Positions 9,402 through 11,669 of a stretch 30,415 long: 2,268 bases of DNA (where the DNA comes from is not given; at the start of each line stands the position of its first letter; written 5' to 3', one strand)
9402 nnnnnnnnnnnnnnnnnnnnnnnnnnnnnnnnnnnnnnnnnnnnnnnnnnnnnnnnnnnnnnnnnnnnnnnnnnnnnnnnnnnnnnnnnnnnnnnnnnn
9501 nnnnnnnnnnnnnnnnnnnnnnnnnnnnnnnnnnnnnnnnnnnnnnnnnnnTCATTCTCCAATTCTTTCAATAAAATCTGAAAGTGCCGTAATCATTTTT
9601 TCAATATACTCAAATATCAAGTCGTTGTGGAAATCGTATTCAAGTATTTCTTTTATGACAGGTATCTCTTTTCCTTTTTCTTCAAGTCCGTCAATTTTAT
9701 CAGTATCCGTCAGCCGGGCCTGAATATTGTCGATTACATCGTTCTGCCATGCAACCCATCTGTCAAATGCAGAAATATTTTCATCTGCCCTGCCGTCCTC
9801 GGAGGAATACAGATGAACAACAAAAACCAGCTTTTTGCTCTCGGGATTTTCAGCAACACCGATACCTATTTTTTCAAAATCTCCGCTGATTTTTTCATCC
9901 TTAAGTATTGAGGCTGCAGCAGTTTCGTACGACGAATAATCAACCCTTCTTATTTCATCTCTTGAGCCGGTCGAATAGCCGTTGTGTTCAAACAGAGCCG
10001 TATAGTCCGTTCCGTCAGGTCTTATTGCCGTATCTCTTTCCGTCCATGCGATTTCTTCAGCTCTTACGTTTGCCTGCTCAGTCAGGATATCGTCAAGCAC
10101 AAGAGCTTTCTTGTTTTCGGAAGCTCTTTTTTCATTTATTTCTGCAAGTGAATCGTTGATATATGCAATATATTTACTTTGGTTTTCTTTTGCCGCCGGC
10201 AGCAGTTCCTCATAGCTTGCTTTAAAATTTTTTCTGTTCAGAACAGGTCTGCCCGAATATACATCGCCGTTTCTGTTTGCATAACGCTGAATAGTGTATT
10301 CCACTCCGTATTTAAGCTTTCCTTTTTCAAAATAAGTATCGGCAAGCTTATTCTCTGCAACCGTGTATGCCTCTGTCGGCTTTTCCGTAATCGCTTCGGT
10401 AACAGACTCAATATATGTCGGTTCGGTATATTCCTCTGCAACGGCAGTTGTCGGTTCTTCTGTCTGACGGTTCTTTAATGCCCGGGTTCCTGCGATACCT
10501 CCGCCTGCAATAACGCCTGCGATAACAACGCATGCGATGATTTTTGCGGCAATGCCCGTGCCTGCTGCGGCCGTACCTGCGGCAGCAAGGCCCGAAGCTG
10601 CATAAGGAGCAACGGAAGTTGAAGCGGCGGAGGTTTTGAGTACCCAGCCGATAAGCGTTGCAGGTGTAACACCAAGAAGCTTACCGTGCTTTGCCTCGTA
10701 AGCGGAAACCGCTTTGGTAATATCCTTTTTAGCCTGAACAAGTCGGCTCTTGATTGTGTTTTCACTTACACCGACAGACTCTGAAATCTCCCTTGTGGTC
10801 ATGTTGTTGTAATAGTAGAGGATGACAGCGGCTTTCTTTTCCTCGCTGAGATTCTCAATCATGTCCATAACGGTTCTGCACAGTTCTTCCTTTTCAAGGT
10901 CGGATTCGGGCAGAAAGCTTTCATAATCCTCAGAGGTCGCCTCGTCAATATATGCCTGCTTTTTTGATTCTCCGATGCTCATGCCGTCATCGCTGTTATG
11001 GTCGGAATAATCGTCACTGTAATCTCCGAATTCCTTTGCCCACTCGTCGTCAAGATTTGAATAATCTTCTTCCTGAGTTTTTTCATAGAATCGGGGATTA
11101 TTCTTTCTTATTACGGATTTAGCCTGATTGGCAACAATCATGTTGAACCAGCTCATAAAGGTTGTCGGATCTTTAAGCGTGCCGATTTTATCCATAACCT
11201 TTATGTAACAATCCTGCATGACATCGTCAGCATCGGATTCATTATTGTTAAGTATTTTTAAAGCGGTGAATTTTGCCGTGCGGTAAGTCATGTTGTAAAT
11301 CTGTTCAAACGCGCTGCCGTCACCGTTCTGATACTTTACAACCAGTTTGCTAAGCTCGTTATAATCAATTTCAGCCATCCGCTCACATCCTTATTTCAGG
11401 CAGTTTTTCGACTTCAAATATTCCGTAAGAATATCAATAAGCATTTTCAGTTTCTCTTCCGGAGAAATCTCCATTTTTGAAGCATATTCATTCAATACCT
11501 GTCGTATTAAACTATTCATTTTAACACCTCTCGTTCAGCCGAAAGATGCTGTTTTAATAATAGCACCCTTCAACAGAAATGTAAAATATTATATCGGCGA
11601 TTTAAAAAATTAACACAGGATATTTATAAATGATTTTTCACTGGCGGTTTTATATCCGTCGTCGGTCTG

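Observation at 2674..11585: Candidate surface-signalling operon: 42-aa sORF, membrane-spanning sigma-CAP fusion, Gln-less C1-like peptidase, and a 1683-aa LRR/dockerin protein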

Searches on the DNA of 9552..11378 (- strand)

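Call 49: search_rna_families(sources=[L004, L005, L092, L095, L096, L003, window], threshold=gathering)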
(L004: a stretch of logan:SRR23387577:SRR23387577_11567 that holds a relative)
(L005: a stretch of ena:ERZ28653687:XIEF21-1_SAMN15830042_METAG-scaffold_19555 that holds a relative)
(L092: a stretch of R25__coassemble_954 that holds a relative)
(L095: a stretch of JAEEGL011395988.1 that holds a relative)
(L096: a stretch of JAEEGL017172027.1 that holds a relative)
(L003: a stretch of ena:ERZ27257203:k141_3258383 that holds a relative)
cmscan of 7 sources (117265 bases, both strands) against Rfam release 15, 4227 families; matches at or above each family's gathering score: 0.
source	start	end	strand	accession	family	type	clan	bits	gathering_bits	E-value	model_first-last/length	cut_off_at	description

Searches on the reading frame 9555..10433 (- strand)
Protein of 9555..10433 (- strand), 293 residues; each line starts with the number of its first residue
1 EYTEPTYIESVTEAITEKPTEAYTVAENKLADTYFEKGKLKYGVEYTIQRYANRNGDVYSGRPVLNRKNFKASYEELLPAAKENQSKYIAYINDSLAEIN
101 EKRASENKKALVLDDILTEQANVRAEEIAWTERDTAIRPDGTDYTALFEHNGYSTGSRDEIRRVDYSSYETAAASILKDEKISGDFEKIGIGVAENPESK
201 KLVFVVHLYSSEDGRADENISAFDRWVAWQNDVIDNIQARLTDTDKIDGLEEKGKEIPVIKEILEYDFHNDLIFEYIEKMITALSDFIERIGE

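Call 68: search_protein_representatives(protein=window:9555-10433:-)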
Query: 293 residues. Proteins with E-value up to 0.001 (for the whole library): 109; up to 1e-10: 38; up to 1e-30: 9. The best 109 are listed.
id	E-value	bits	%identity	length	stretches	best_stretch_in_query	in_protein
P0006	2.2e-137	473.4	75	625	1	13-293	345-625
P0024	3.9e-55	203.7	41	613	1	8-290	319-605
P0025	3.3e-50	187.5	46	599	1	3-275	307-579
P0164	4.2e-47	177.3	40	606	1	9-280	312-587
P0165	4.1e-46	174.1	38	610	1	17-284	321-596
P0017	6.6e-44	166.8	39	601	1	12-279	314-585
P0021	1.1e-42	162.8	40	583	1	8-284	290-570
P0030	2.5e-41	158.4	42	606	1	25-277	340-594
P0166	8.4e-36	140.2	38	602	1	26-288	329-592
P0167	1.1e-27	113.6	35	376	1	26-281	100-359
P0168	7.7e-25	104.3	44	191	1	61-209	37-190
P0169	8.1e-24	100.9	42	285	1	59-210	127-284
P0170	2.6e-21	92.7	39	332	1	16-210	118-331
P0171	2.3e-20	89.6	39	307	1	35-209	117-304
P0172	1.0e-19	87.5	41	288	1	64-210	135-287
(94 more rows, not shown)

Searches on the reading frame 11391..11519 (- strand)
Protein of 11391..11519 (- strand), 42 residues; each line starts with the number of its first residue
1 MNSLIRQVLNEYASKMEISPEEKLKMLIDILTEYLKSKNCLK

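Call 7: search_protein_families(library=pfam, proteins=[window:11391-11519:-], max_evalue=0.1)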
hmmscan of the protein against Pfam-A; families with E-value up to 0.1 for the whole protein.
window:11391-11519:- (42 aa): 0 families

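Call 8: search_protein_families(library=ncbifam, proteins=[window:11391-11519:-], max_evalue=0.1)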
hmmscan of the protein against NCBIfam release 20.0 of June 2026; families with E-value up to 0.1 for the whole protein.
window:11391-11519:- (42 aa): 0 families

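Call 70: find_homologous_proteins(query=A4, max_evalue=0.01)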
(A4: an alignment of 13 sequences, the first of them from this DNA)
Query A4 (13 sequences) (42 aa, profile of the alignment): 37 proteins with E <= 0.01 among 271 candidates.
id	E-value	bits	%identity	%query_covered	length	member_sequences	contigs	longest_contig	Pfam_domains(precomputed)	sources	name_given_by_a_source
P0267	1.6e-17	81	31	83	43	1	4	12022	-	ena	-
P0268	3.8e-17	79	39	90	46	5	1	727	-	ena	-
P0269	6.0e-17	79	-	-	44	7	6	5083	-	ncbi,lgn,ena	-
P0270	7.5e-17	78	37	83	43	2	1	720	-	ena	-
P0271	7.8e-17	78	37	90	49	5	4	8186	-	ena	-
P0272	9.4e-17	78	29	90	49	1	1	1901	-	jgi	-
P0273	9.7e-17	78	29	90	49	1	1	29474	-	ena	-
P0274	1.5e-16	77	29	90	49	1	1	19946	-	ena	-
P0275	2.2e-16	77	-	-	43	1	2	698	-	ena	-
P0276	3.4e-16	76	34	83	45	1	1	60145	-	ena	-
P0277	4.2e-16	76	32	90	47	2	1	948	-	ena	-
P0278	4.3e-16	76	32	90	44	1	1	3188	-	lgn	-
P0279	6.3e-16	75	37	83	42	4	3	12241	-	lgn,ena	-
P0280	3.2e-15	73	36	93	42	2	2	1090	-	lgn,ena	-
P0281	4.6e-15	73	34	90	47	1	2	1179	-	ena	-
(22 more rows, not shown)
